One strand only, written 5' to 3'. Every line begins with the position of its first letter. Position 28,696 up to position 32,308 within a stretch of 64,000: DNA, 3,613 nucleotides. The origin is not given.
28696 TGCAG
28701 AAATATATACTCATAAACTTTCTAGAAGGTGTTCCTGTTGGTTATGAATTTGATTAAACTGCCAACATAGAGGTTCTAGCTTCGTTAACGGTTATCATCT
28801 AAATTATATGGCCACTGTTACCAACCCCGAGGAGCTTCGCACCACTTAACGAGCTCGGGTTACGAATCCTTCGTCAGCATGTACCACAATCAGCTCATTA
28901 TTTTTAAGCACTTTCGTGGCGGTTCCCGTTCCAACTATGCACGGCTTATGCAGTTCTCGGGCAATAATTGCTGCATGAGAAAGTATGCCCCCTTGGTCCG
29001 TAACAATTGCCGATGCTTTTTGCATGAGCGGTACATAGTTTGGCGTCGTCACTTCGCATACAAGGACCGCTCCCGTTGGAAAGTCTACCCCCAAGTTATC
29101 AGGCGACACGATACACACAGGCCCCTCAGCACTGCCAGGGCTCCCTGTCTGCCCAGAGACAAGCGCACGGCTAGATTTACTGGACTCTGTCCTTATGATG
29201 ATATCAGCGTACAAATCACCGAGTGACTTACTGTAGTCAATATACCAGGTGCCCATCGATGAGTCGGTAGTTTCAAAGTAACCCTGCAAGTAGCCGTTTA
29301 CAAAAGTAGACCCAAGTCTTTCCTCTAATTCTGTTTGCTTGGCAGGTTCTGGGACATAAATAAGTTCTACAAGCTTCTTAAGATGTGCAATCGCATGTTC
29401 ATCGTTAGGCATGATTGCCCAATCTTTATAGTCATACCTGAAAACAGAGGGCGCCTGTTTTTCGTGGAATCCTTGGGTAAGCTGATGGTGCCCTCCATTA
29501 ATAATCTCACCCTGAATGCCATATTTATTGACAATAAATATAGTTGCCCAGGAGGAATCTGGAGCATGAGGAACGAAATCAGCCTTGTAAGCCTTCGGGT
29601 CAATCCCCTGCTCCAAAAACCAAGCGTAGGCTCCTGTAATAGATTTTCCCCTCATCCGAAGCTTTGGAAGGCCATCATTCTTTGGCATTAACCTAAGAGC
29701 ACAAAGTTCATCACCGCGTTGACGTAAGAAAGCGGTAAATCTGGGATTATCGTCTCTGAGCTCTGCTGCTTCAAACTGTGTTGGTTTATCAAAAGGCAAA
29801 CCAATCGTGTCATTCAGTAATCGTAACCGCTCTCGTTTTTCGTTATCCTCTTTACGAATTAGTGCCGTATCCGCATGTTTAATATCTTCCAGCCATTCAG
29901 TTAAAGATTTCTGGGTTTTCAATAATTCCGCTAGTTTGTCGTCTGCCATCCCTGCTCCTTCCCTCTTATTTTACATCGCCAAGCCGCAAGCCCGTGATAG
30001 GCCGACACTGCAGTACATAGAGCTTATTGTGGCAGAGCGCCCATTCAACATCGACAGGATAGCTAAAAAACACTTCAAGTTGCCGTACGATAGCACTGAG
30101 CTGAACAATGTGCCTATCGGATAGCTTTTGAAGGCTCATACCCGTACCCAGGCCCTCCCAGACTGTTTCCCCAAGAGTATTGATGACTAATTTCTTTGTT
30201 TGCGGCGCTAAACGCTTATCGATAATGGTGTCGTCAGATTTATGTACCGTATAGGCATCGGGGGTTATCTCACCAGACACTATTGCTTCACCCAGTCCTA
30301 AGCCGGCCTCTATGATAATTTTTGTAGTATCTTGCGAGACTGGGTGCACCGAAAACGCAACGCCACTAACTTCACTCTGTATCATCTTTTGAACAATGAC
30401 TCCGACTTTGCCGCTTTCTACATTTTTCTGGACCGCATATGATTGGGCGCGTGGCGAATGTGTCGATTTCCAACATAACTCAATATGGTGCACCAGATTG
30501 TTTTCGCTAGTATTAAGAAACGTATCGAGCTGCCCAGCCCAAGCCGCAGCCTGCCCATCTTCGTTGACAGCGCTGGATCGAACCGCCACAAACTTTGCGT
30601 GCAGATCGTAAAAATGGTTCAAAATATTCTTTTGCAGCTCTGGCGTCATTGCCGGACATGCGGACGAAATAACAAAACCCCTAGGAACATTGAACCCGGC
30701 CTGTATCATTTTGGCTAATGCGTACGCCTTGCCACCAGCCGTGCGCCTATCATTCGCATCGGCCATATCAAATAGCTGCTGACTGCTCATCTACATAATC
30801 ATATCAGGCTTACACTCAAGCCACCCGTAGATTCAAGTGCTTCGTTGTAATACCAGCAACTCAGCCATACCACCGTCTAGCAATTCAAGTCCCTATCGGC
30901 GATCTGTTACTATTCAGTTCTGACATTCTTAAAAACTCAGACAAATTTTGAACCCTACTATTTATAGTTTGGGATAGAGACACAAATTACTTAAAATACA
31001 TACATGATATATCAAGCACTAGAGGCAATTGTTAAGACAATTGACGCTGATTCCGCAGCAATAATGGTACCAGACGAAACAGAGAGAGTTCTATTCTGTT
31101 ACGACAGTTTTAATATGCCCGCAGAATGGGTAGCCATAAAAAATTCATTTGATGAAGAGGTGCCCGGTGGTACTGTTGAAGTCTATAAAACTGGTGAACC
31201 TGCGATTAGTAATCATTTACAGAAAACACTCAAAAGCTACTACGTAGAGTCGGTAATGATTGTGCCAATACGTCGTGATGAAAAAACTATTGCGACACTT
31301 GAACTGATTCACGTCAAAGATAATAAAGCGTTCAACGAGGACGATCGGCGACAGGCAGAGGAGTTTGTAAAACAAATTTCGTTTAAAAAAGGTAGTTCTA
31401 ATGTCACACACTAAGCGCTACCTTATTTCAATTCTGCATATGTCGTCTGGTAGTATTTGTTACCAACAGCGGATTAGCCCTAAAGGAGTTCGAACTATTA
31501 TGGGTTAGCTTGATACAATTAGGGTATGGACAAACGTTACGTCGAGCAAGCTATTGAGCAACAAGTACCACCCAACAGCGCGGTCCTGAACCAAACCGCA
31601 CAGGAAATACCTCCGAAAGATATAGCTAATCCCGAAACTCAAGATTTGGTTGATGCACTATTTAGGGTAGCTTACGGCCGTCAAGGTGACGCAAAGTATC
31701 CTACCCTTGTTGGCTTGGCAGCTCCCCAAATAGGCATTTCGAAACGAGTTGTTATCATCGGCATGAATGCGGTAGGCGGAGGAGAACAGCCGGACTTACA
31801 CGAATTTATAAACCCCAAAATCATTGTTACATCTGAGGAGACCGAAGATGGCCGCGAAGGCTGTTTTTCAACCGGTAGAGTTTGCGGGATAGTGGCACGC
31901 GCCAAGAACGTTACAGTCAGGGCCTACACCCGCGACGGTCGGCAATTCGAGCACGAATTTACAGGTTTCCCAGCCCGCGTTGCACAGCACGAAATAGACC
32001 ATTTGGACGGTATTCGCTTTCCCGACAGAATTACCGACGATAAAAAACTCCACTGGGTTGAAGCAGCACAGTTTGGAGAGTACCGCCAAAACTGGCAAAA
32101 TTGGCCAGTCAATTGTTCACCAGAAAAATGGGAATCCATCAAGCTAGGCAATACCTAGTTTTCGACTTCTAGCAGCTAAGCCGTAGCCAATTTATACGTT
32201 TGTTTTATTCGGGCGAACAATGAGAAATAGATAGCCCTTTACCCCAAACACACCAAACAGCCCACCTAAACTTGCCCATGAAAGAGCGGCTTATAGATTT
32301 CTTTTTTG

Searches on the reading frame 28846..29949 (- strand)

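Call 24: search_protein_families(library=pfam, proteins=[window:28846-29949:-], max_evalue=0.001)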
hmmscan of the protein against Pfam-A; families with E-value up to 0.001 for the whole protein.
window:28846-29949:- (367 aa): 1 family
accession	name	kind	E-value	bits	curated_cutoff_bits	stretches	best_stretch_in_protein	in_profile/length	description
PF00391.29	PEP-utilizers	-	1.7e-24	85.6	23.1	1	290-361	1-72/72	PEP-utilising enzyme, mobile domain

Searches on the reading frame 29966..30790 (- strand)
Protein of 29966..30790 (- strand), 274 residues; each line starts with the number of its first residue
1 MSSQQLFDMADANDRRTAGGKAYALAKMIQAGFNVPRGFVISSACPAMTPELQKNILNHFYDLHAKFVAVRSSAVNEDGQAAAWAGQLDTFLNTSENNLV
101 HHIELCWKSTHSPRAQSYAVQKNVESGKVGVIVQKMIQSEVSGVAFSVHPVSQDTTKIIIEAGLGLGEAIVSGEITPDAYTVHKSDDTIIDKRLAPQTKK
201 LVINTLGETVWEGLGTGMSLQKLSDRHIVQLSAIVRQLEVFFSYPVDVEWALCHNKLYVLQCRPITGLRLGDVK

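Call 39: search_protein_families(library=pfam, proteins=[window:29966-30790:-], max_evalue=0.001)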
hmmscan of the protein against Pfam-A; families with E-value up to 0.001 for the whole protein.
window:29966-30790:- (274 aa): 1 family
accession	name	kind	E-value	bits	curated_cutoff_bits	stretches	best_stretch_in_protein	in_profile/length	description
PF01326.24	PPDK_N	-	1.1e-62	212.6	27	1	48-267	77-311/328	Pyruvate phosphate dikinase, AMP/ATP-binding domain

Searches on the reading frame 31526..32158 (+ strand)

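Call 39: search_protein_families(library=pfam, proteins=[window:31526-32158:+], max_evalue=0.001)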
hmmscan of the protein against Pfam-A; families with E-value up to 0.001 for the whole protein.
window:31526-32158:+ (210 aa): 1 family
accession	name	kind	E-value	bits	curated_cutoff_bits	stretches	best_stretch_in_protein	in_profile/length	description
PF01327.26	Pep_deformylase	-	2.5e-38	131.5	22.8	1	18-174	9-155/156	Polypeptide deformylase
